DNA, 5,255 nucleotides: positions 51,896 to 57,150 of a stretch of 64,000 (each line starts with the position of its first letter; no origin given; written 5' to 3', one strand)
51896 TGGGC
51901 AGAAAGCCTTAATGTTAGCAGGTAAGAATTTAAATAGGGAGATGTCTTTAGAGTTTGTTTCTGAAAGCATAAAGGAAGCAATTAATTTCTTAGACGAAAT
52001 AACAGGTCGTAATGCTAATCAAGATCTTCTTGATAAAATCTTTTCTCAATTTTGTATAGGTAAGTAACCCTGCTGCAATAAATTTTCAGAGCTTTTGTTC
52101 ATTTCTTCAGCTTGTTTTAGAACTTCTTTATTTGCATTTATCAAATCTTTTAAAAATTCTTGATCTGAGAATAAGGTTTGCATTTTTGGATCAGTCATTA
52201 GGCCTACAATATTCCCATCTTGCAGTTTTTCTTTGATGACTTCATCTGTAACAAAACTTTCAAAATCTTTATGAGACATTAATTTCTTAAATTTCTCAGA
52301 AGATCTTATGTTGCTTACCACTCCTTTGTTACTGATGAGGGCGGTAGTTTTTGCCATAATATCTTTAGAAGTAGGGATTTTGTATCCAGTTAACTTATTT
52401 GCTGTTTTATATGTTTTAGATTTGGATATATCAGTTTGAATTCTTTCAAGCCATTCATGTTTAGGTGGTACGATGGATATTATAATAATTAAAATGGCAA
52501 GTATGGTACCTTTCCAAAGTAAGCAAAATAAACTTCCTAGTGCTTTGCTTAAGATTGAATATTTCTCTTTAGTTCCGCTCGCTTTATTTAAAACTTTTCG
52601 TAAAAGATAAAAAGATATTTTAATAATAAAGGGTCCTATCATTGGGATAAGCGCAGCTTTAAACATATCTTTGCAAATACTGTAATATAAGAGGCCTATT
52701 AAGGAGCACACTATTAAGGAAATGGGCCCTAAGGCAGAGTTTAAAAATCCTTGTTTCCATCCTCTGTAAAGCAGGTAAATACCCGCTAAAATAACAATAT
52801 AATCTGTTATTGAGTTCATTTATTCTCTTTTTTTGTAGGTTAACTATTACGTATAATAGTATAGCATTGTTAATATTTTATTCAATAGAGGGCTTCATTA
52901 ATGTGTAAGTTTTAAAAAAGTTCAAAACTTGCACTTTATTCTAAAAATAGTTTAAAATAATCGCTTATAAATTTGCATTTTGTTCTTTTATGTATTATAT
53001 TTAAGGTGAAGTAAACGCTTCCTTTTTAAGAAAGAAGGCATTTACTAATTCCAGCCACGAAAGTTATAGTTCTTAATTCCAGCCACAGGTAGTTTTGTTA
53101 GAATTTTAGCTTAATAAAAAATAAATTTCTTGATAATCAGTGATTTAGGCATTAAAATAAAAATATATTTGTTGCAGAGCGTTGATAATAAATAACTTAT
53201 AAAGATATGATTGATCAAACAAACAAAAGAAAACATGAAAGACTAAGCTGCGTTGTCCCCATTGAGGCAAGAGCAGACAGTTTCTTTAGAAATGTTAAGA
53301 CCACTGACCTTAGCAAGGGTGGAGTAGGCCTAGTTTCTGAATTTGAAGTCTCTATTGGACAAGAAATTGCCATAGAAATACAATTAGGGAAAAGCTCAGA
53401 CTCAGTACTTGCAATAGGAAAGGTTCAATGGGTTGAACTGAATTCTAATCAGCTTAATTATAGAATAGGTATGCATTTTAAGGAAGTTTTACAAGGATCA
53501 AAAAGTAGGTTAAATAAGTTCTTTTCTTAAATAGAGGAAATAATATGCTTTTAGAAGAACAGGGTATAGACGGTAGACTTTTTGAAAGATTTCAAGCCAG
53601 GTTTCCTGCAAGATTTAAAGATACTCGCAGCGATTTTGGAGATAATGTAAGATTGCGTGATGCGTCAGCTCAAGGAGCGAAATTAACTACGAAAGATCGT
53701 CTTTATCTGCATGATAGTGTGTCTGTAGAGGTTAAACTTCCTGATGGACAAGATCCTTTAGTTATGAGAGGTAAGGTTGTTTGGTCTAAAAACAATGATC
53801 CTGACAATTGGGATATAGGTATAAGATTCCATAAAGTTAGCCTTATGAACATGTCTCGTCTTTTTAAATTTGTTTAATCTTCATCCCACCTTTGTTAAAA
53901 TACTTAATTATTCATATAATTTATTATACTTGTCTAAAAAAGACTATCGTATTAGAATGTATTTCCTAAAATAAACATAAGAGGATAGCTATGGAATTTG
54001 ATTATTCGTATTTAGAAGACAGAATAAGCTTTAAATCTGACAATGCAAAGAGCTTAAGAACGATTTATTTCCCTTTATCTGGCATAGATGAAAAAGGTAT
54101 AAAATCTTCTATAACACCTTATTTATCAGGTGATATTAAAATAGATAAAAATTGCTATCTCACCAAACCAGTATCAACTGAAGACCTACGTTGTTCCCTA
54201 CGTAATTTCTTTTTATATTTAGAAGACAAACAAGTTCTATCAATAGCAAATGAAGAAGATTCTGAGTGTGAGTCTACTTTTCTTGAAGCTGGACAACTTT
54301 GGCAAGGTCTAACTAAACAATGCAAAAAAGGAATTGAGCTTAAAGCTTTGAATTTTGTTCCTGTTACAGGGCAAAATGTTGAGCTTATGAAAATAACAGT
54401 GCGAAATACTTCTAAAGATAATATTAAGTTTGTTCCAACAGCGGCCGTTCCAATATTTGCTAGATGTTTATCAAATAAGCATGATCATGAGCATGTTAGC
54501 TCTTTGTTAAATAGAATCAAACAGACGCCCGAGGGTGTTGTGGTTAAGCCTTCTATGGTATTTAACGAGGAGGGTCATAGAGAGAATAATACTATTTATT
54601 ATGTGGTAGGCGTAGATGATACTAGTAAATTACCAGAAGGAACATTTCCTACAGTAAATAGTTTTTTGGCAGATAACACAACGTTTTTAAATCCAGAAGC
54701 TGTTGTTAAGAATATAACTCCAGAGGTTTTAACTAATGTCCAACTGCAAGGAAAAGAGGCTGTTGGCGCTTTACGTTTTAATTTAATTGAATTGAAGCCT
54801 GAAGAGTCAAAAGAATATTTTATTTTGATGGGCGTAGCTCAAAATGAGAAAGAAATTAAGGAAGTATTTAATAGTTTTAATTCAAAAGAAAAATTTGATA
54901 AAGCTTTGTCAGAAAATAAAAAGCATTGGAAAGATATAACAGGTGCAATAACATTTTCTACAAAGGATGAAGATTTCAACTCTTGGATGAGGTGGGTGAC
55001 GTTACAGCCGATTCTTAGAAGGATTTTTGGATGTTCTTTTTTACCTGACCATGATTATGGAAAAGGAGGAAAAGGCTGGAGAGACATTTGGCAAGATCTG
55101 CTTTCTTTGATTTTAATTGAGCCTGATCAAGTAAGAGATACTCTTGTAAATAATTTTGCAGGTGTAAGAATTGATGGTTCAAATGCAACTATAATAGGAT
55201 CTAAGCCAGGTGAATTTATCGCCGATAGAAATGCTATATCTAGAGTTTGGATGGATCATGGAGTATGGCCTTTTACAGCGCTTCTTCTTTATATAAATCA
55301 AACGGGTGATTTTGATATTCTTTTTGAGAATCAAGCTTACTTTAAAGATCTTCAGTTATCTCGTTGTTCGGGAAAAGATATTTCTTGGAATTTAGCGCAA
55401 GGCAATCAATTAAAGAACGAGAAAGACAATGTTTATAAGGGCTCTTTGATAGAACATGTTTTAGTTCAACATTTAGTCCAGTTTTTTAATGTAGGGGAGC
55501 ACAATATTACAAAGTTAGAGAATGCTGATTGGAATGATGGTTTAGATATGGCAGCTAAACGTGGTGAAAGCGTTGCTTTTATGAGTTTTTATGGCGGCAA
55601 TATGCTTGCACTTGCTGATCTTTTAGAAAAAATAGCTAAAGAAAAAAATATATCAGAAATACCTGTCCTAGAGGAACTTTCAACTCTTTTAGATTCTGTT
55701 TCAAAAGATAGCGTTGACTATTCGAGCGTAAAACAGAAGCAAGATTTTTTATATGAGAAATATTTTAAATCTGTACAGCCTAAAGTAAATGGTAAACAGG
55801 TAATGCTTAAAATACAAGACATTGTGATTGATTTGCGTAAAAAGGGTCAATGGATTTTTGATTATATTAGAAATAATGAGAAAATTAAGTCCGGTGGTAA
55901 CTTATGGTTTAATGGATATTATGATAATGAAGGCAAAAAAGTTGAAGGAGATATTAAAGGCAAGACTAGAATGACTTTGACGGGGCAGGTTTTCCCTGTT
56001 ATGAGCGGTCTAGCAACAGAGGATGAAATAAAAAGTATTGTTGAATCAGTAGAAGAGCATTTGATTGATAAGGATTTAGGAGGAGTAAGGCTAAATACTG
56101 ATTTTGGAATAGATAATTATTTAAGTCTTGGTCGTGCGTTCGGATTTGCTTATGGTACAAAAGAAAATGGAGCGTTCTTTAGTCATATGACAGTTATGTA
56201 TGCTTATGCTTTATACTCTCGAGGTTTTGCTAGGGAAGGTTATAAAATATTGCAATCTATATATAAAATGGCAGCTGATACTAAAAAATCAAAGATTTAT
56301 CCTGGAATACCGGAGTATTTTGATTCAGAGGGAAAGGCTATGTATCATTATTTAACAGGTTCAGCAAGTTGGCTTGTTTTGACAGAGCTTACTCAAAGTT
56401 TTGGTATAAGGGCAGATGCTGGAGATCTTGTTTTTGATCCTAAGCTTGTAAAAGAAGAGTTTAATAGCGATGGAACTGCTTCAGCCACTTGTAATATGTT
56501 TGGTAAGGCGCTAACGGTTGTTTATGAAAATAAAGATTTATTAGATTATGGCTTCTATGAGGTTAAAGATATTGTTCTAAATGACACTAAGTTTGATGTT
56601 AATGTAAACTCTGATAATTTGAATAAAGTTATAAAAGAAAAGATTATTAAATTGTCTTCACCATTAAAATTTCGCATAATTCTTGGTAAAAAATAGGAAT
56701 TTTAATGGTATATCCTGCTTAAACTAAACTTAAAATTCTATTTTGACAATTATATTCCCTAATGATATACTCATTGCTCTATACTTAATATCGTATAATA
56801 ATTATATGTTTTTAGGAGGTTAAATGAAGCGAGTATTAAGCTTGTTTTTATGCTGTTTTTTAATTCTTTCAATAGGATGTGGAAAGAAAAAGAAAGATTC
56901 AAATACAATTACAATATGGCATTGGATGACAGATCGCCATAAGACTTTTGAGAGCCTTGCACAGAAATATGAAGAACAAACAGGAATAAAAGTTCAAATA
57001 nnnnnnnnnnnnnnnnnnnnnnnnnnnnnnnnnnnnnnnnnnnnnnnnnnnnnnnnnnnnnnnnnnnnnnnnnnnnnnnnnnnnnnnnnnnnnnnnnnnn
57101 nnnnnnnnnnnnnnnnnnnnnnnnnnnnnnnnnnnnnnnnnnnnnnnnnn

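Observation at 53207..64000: c-di-GMP-linked glycan utilisation locus: two stand-alone PilZ genes, a GH94-like enzyme, an ABC sugar transporter, a GH-A hydrolase, a repeat-domain paralogue and a lipoprotein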

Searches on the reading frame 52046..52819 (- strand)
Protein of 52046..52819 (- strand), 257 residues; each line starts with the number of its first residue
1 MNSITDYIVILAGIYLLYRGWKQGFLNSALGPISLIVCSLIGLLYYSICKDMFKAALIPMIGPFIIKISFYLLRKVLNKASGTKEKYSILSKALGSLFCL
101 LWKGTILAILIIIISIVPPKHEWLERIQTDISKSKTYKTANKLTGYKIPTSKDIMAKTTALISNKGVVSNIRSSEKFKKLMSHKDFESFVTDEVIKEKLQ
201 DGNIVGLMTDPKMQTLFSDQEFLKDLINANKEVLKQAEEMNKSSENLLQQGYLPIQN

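Call 3: search_protein_families(library=pfam, proteins=[window:52046-52819:-], max_evalue=0.01)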
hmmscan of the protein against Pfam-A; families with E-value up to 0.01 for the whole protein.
window:52046-52819:- (257 aa): 1 family
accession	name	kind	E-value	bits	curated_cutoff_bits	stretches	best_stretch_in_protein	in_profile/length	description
PF02674.22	Colicin_V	-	2.8e-09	37.5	29.3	1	6-142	2-141/144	Colicin V production protein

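Call 4: search_protein_families(library=ncbifam, proteins=[window:52046-52819:-], max_evalue=0.01)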
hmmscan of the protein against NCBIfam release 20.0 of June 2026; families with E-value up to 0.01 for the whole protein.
window:52046-52819:- (257 aa): 1 family
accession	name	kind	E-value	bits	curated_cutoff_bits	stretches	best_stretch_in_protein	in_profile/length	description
NF033740.0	MarP_fam_protase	equivalog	1.2e-05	24.5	250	1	6-171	2-166/390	MarP family serine protease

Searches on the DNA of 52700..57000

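Call 13: search_rna_families(source=window, start=52700, end=57000, threshold=evalue, max_evalue=1)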
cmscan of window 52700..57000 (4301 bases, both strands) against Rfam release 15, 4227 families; matches with E-value up to 1: 1.
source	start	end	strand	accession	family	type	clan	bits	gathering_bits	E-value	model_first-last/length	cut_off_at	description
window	52980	53050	+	RF04319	BTncRNA_FopS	Gene; sRNA;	-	29.4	56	0.16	1-71/71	no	Bacteroidetes FopS (family of paralogous sRNAs)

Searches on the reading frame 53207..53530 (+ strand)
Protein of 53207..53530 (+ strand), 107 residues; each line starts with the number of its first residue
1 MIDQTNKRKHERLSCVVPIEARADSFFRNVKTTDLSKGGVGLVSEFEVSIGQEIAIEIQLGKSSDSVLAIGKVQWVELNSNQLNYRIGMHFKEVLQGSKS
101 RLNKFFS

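Call 3: search_protein_families(library=pfam, proteins=[window:53207-53530:+], max_evalue=0.01)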
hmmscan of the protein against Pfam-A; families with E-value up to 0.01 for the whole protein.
window:53207-53530:+ (107 aa): 1 family
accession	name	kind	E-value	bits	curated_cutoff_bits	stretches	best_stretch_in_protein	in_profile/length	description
PF07238.19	PilZ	-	3.9e-12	46.8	22.5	1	6-105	1-99/102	PilZ domain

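Call 4: search_protein_families(library=ncbifam, proteins=[window:53207-53530:+], max_evalue=0.01)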
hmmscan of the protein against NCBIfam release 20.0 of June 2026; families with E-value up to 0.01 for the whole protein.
window:53207-53530:+ (107 aa): 1 family
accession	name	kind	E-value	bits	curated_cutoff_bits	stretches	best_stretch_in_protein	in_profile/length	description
TIGR02266.1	gmx_TIGR02266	paralog_domain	6.7e-06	26.2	68.7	1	13-105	2-94/96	TIGR02266 family protein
